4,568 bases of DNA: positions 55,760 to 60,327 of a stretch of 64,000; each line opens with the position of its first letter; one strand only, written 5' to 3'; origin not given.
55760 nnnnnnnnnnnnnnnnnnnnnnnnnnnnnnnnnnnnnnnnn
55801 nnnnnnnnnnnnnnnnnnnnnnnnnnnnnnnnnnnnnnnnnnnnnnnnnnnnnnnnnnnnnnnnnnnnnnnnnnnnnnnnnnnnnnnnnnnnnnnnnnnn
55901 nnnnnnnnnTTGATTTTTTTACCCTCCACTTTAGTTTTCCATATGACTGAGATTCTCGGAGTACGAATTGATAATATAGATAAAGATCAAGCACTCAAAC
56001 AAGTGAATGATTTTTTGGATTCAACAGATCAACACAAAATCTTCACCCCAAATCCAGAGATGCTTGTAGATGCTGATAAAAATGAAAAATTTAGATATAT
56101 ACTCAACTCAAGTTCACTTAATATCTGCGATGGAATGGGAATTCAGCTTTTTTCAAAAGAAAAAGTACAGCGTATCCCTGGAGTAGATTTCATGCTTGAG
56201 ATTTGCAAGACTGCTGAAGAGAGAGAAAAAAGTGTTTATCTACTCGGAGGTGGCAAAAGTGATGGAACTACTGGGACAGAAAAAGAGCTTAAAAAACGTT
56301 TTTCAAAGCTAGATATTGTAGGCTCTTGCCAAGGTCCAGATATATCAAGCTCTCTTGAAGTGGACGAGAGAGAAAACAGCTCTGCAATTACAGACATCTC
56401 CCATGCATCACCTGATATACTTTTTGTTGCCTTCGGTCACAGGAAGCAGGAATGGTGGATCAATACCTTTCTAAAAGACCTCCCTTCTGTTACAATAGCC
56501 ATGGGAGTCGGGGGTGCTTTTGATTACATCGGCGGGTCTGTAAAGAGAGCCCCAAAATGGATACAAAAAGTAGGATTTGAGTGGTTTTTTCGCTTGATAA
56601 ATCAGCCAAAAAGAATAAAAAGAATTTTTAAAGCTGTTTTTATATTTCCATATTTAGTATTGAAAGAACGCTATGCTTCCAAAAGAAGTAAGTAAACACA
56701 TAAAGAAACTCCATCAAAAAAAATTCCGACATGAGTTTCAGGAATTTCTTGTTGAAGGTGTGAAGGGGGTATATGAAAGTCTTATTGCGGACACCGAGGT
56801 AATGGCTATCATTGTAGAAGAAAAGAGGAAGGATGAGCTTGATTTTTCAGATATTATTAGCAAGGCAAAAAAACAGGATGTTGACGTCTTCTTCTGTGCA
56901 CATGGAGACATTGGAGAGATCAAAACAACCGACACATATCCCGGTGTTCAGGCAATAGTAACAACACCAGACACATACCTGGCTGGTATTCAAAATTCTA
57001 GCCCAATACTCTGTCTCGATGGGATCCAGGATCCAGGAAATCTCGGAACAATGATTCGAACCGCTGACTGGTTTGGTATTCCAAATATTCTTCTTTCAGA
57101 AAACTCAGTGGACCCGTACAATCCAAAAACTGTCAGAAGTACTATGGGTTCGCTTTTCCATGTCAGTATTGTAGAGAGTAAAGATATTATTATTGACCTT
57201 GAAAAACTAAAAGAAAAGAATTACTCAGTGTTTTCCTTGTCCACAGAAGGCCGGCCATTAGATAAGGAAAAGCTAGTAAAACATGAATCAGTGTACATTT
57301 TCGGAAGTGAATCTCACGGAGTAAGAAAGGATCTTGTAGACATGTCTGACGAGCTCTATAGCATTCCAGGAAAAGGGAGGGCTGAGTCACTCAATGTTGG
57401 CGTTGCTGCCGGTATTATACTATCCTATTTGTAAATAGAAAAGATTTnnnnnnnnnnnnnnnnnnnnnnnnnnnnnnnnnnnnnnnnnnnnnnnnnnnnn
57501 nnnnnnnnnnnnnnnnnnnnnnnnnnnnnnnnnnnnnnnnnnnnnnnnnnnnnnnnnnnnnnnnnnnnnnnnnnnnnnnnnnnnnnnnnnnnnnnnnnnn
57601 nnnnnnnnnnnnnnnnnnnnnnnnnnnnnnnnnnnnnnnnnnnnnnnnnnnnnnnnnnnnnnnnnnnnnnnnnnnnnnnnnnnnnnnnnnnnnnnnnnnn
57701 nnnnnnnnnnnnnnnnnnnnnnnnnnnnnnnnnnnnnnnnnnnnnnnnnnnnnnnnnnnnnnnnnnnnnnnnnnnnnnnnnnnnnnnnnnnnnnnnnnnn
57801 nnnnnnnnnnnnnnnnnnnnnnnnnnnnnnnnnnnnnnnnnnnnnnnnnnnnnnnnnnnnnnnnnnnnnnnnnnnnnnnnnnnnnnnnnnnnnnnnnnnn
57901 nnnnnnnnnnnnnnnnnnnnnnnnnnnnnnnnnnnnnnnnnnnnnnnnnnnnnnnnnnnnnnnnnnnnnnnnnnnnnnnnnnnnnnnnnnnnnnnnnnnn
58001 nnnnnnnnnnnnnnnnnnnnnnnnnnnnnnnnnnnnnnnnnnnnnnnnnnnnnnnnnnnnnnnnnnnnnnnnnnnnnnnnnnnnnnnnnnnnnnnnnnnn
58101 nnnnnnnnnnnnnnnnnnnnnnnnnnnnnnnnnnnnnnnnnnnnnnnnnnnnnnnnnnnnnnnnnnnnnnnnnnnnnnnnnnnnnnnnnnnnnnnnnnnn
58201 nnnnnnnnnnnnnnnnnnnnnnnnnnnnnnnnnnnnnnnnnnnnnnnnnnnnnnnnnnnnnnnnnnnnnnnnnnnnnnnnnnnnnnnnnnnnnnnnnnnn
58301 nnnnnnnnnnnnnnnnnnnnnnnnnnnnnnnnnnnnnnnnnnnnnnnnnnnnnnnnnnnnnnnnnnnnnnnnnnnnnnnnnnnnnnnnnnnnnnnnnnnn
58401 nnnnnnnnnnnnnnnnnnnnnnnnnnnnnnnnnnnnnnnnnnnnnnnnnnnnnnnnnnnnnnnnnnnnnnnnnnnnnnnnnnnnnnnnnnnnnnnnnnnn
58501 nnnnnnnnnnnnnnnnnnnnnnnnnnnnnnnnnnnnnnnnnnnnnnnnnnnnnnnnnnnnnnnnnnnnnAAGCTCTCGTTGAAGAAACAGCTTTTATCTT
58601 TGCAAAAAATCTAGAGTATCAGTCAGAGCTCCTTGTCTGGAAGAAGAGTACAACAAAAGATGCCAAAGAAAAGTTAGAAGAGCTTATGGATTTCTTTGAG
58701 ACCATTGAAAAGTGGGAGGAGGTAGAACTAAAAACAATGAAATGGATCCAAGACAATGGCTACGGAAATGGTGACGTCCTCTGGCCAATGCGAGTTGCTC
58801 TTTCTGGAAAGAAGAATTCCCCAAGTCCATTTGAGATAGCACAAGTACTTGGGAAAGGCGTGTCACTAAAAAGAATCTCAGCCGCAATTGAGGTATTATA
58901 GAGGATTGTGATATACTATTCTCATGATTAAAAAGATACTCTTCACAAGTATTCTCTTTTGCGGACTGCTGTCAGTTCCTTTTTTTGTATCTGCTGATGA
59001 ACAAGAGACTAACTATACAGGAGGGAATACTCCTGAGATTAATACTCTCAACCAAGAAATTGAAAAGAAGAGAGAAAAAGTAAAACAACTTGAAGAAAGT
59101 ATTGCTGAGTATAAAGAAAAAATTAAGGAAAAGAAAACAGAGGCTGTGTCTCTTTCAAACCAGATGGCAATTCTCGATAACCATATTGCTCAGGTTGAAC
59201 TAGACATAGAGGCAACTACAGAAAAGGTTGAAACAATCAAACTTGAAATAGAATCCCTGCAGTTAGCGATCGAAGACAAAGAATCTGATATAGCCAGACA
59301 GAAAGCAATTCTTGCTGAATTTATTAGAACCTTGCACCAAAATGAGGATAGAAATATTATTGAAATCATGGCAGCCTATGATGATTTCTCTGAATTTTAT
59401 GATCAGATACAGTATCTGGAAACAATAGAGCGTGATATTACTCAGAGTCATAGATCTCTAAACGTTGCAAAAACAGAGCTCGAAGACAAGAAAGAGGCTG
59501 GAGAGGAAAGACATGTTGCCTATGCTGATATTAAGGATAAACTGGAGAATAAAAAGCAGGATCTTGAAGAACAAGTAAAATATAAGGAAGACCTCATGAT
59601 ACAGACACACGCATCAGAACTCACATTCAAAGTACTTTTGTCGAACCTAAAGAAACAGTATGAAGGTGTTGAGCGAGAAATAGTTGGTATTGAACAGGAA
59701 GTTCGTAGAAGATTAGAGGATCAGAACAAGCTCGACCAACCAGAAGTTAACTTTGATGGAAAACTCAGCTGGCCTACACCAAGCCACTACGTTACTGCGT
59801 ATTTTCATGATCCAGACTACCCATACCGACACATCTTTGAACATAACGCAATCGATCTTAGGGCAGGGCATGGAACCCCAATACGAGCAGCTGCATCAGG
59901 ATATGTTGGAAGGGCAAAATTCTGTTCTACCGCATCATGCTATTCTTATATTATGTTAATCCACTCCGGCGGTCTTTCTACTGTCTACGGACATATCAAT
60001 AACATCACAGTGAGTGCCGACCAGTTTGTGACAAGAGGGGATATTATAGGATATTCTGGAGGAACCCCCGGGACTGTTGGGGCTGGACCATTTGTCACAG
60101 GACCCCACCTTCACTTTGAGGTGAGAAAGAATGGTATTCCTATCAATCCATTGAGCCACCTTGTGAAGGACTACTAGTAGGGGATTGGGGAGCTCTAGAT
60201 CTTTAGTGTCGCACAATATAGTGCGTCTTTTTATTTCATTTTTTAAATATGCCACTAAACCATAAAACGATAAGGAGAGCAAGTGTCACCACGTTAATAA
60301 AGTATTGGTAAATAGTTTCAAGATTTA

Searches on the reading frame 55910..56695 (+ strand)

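Call 13: search_protein_families(library=pfam, proteins=[window:55910-56695:+], max_evalue=0.001)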
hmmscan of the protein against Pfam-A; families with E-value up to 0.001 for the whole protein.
window:55910-56695:+ (261 aa): 1 family
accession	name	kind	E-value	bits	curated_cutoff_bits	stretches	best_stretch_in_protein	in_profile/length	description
PF03808.19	Glyco_tran_WecG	-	5.5e-48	163.4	27.4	1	69-239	2-167/168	Glycosyl transferase WecG/TagA/CpsF family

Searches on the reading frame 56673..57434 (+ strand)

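Call 13: search_protein_families(library=pfam, proteins=[window:56673-57434:+], max_evalue=0.001)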
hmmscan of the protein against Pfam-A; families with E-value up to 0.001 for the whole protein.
window:56673-57434:+ (253 aa): 3 families
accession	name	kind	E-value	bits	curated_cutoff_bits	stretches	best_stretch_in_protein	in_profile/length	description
PF00588.24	SpoU_methylase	-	4e-36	124.7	29.7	1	112-250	3-141/142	SpoU rRNA Methylase family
PF22435.1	MRM3-like_sub_bind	-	1.3e-09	38.8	27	1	8-88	5-78/84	MRM3-like substrate binding domain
PF08032.17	SpoU_sub_bind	-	8.5e-05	23.2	22.8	1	26-99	1-73/76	RNA 2'-O ribose methyltransferase substrate binding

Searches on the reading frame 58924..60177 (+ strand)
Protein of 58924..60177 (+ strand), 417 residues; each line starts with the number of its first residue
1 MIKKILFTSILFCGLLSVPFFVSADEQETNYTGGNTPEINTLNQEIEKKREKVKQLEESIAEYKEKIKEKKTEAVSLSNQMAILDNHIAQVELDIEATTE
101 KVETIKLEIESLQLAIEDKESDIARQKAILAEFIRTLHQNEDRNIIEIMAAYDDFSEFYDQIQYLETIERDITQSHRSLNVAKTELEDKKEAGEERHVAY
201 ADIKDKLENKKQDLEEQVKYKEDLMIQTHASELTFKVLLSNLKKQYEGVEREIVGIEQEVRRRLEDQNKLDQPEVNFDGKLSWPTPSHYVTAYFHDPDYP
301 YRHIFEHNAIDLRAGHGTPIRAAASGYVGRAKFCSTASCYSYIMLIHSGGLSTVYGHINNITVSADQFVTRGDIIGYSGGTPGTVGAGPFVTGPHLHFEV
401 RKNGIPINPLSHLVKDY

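Call 19: search_protein_families(library=pfam, proteins=[window:58924-60177:+], max_evalue=0.00001)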
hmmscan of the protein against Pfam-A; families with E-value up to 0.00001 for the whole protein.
window:58924-60177:+ (417 aa): 1 family
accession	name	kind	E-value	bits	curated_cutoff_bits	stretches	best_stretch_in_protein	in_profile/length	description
PF01551.29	Peptidase_M23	-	8e-24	84.1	28.7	1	307-409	3-96/96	Peptidase family M23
